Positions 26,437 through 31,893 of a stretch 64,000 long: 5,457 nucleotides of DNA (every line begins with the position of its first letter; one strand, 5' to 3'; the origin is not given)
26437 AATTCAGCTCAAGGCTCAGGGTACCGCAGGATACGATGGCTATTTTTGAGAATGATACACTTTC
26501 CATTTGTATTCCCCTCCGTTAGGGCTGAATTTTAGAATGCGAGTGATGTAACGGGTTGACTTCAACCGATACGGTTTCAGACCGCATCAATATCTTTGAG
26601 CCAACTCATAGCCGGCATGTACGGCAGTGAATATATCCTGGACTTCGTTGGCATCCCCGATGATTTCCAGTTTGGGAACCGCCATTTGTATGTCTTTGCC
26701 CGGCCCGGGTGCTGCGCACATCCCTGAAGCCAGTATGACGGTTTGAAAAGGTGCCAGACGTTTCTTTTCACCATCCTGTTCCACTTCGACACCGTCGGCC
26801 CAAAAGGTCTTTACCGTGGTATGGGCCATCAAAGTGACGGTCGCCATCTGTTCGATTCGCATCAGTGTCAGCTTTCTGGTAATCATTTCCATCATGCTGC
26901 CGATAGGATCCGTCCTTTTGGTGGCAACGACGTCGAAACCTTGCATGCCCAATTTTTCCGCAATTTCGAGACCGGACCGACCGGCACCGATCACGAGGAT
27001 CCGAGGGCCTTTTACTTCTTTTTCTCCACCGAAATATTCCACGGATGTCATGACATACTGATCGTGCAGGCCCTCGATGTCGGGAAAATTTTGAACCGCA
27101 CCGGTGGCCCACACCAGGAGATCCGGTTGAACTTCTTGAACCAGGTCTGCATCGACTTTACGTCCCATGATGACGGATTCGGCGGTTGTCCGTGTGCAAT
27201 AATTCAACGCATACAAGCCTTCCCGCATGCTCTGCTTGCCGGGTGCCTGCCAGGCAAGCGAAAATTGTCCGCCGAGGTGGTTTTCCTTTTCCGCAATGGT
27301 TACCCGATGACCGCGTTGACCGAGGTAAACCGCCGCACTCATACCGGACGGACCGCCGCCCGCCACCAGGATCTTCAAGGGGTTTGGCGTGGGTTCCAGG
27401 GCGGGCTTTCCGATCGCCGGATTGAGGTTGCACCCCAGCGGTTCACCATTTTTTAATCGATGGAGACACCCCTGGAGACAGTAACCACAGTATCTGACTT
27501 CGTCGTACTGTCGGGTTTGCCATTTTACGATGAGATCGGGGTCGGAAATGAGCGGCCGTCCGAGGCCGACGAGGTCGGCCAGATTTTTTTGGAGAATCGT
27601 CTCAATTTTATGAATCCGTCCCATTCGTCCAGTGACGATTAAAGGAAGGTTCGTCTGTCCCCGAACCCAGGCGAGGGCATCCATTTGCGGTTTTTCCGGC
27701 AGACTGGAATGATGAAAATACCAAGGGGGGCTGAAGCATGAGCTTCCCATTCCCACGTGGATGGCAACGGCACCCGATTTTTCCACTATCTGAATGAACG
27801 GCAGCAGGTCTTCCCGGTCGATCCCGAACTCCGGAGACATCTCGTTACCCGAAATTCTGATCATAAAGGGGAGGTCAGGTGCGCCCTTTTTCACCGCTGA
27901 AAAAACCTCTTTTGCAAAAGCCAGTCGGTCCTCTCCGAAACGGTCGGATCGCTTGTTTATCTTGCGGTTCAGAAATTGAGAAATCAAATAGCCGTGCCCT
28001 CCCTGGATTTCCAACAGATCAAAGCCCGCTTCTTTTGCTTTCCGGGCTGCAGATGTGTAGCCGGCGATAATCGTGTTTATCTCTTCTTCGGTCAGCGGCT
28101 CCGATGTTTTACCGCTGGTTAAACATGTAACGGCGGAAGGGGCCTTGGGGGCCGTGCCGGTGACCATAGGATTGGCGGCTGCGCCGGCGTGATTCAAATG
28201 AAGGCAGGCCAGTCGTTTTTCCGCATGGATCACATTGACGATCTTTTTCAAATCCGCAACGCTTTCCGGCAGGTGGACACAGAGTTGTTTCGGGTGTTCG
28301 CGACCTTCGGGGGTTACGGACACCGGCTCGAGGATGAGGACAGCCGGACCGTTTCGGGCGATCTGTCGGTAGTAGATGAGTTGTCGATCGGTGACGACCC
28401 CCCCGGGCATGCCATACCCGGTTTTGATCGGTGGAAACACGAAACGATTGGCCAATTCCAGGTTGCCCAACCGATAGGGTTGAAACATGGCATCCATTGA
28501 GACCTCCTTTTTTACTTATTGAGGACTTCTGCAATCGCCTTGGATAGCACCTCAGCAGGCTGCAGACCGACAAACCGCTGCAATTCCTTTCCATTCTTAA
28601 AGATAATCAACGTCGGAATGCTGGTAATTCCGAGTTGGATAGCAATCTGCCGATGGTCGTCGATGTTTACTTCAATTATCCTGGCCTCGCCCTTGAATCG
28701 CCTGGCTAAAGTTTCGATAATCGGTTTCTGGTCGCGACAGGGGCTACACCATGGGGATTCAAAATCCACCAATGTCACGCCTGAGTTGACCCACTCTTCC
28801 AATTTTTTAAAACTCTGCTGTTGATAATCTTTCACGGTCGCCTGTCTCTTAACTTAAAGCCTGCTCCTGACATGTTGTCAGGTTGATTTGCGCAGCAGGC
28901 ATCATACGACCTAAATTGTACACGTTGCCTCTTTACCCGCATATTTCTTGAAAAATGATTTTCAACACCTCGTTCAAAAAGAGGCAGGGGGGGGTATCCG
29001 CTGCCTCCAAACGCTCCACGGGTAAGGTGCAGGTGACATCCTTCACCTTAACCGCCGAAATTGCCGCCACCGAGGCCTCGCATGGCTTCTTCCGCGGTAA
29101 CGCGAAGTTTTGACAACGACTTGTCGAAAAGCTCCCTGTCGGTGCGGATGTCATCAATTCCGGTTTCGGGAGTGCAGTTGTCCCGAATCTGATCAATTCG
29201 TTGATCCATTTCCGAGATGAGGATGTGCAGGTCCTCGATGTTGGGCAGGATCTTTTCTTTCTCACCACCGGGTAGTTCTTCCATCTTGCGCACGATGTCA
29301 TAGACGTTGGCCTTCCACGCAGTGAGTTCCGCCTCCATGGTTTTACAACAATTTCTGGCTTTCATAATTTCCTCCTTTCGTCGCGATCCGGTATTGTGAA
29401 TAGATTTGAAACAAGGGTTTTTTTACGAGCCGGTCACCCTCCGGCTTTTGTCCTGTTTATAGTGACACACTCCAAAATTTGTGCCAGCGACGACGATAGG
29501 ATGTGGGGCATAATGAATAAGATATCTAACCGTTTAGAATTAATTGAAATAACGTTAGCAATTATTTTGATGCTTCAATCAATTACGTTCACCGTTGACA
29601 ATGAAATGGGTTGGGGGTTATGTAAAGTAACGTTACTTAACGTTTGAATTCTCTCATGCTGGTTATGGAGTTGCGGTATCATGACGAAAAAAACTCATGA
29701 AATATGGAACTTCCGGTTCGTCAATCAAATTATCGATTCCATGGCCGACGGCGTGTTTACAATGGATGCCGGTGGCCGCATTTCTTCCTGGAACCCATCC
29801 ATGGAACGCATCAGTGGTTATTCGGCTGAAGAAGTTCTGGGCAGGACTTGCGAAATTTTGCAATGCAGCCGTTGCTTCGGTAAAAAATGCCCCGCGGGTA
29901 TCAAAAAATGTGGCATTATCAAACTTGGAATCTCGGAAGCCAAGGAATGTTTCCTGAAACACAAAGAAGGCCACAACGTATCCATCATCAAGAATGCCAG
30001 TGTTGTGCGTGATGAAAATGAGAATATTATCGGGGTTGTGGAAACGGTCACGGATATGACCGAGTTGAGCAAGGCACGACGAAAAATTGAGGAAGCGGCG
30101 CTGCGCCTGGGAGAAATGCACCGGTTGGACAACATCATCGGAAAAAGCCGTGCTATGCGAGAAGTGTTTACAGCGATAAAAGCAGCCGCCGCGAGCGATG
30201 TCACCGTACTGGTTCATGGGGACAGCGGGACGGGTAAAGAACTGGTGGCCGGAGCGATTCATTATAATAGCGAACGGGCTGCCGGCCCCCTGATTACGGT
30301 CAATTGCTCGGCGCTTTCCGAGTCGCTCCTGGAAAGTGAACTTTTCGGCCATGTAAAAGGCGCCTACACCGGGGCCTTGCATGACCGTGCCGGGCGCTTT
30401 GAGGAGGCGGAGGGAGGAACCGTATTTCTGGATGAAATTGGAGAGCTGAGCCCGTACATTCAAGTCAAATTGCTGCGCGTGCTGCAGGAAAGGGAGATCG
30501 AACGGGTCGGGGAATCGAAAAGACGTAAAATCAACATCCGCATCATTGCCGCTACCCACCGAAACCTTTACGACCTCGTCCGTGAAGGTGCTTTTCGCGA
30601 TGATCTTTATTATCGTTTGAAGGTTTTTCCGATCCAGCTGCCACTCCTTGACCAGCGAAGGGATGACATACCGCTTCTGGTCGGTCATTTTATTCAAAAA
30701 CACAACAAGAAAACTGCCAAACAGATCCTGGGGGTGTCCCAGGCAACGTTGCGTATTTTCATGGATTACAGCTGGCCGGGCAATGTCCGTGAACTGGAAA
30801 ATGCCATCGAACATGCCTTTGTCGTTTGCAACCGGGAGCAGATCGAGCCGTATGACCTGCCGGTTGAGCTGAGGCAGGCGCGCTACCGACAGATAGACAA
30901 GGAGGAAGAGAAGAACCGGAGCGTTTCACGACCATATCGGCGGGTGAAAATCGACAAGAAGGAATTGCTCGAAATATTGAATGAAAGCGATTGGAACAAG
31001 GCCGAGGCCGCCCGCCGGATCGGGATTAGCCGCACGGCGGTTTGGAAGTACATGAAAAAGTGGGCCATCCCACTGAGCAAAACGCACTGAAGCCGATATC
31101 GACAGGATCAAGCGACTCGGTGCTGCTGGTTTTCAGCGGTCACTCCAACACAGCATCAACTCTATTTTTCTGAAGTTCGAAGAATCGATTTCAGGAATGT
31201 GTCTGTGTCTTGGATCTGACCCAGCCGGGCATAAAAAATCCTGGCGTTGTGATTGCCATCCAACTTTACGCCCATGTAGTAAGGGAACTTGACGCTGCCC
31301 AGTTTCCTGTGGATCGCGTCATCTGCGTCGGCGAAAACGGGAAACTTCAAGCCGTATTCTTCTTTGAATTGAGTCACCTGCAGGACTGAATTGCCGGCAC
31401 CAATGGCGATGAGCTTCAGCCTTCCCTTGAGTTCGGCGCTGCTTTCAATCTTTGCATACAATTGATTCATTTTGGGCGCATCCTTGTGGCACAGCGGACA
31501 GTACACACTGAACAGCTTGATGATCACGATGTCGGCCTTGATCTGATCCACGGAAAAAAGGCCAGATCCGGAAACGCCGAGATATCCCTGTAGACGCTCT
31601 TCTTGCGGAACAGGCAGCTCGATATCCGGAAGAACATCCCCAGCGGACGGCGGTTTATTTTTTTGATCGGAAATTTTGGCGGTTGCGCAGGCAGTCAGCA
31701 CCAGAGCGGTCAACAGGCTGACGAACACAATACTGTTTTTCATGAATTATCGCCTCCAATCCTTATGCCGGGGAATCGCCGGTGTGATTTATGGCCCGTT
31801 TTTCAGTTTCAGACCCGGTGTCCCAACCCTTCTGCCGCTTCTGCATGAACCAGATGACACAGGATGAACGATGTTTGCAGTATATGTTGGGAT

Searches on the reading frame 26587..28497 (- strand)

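Call 40: search_protein_families(library=pfam, proteins=[window:26587-28497:-], max_evalue=0.001)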
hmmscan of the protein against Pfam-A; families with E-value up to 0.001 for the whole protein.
window:26587-28497:- (636 aa): 13 families
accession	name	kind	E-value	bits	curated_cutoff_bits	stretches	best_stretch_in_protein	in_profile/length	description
PF00724.26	Oxidored_FMN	-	1.8e-55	189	27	1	4-332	2-341/342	NADH:flavin oxidoreductase / NADH oxidase family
PF07992.20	Pyr_redox_2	-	9.6e-21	74.9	26.1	1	375-597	2-241/291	Pyridine nucleotide-disulphide oxidoreductase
PF13450.12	NAD_binding_8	-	7.4e-12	45.8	21.9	1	378-413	1-36/68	NAD(P)-binding Rossmann-like domain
PF13738.12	Pyr_redox_3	-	3.4e-11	43.4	30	1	455-592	122-266/305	Pyridine nucleotide-disulphide oxidoreductase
PF00070.33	Pyr_redox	-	1.4e-09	38.8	22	0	499-570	1-71/82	Pyridine nucleotide-disulphide oxidoreductase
PF12831.13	FAD_oxidored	-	1e-08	35.3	27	1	376-422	2-48/416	FAD dependent oxidoreductase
PF01266.30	DAO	-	1.7e-07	31.5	27.9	1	375-411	1-38/353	FAD dependent oxidoreductase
PF03486.20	HI0933_like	-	1.9e-07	31.2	50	1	375-414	2-41/244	HI0933-like protein Rossmann domain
PF00890.30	FAD_binding_2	-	3.7e-06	26.8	20.4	1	376-412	2-38/414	FAD binding domain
PF01946.23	Thi4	-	5.6e-06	26.2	26.2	0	376-412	20-57/235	Thi4 family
PF01494.25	FAD_binding_3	-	1.3e-05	25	22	0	375-406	3-34/349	FAD binding domain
PF13434.12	Lys_Orn_oxgnase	-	0.00054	19.6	21.3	0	452-519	142-210/339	L-lysine 6-monooxygenase/L-ornithine 5-monooxygenase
PF01134.28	GIDA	-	0.00057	19.5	22.1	0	376-409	2-36/391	Glucose inhibited division protein A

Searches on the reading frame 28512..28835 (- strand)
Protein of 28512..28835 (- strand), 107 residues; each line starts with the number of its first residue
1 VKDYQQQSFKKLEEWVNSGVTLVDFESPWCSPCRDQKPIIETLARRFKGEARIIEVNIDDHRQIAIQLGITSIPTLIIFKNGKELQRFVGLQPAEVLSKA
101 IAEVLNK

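Call 40: search_protein_families(library=pfam, proteins=[window:28512-28835:-], max_evalue=0.001)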
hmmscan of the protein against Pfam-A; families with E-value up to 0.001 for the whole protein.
window:28512-28835:- (107 aa): 6 families
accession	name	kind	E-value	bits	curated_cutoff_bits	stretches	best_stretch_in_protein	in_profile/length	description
PF00085.26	Thioredoxin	-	1.3e-21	77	23.5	1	14-102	12-102/103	Thioredoxin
PF13098.12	Thioredoxin_2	-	1.3e-09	38.7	27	1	21-100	8-103/104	Thioredoxin-like domain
PF13905.12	Thioredoxin_8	-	6.3e-07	30.1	27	1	20-61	3-46/94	Thioredoxin-like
PF07449.17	HyaE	-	0.00054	20.4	22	1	10-93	17-104/108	Hydrogenase-1 expression protein HyaE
PF04756.19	OST3_OST6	-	0.00075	19.4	27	1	30-84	46-107/294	OST3 / OST6 family, transporter family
PF13728.12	TraF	-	0.00085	19.6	23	1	21-83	132-203/224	F plasmid transfer operon protein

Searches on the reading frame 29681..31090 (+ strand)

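Call 40: search_protein_families(library=pfam, proteins=[window:29681-31090:+], max_evalue=0.001)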
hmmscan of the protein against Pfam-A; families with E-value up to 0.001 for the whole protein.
window:29681-31090:+ (469 aa): 13 families
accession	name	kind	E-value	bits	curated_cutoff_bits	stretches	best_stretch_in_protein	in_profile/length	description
PF00158.32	Sigma54_activat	-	1.4e-70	236.8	20.2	1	152-319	1-168/168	Sigma-54 interaction domain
PF25601.1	AAA_lid_14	-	2.8e-26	91.6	27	1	325-405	2-82/87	AAA+ ATPase lid domain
PF14532.12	Sigma54_activ_2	-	2e-18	67.4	25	1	153-323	1-138/138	Sigma-54 interaction domain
PF00989.32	PAS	-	1.3e-11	44.9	22.6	1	14-61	3-50/113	PAS fold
PF13426.13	PAS_9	-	1.3e-10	41.9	27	1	23-128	2-103/103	PAS domain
PF02954.25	HTH_8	-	6.3e-09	35.9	22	1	424-461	5-42/42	Bacterial regulatory protein, Fis family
PF13188.13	PAS_8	-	3e-08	33.7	21.8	1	14-60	3-47/65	PAS domain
PF07728.20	AAA_5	-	5.3e-08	33.4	22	1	176-295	2-124/139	AAA domain (dynein-related subfamily)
PF08448.16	PAS_4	-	4e-06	27.5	23.1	0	19-58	2-41/110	PAS fold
PF07724.20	AAA_2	-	0.0002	21.9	27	1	174-292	4-123/166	AAA domain (Cdc48 subfamily)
PF08447.18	PAS_3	-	0.00031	21.4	25.6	0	36-55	3-22/89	PAS fold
PF00004.35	AAA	-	0.00036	21.4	21.2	1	176-300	1-114/131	ATPase family associated with various cellular activities (AAA)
PF13191.12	AAA_16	-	0.00052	21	32.6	0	153-269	3-121/167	AAA ATPase domain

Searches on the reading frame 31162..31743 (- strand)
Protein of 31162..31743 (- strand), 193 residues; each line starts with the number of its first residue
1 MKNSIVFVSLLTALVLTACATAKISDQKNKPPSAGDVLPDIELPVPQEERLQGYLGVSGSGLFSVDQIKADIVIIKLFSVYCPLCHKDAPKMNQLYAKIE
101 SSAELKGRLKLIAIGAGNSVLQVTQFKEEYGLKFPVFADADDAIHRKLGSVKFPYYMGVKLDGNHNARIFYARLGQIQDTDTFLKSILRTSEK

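Call 40: search_protein_families(library=pfam, proteins=[window:31162-31743:-], max_evalue=0.001)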
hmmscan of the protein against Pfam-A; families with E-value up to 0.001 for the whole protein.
window:31162-31743:- (193 aa): 3 families
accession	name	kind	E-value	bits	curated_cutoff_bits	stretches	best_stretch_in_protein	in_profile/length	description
PF00578.27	AhpC-TSA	-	1.4e-09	38.4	26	1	35-152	2-102/124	AhpC/TSA family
PF08534.16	Redoxin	-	6.6e-07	29.7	26.6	1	69-149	28-103/148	Redoxin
PF13911.12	AhpC-TSA_2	-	0.0002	22.2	27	1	103-150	10-54/114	AhpC/TSA antioxidant enzyme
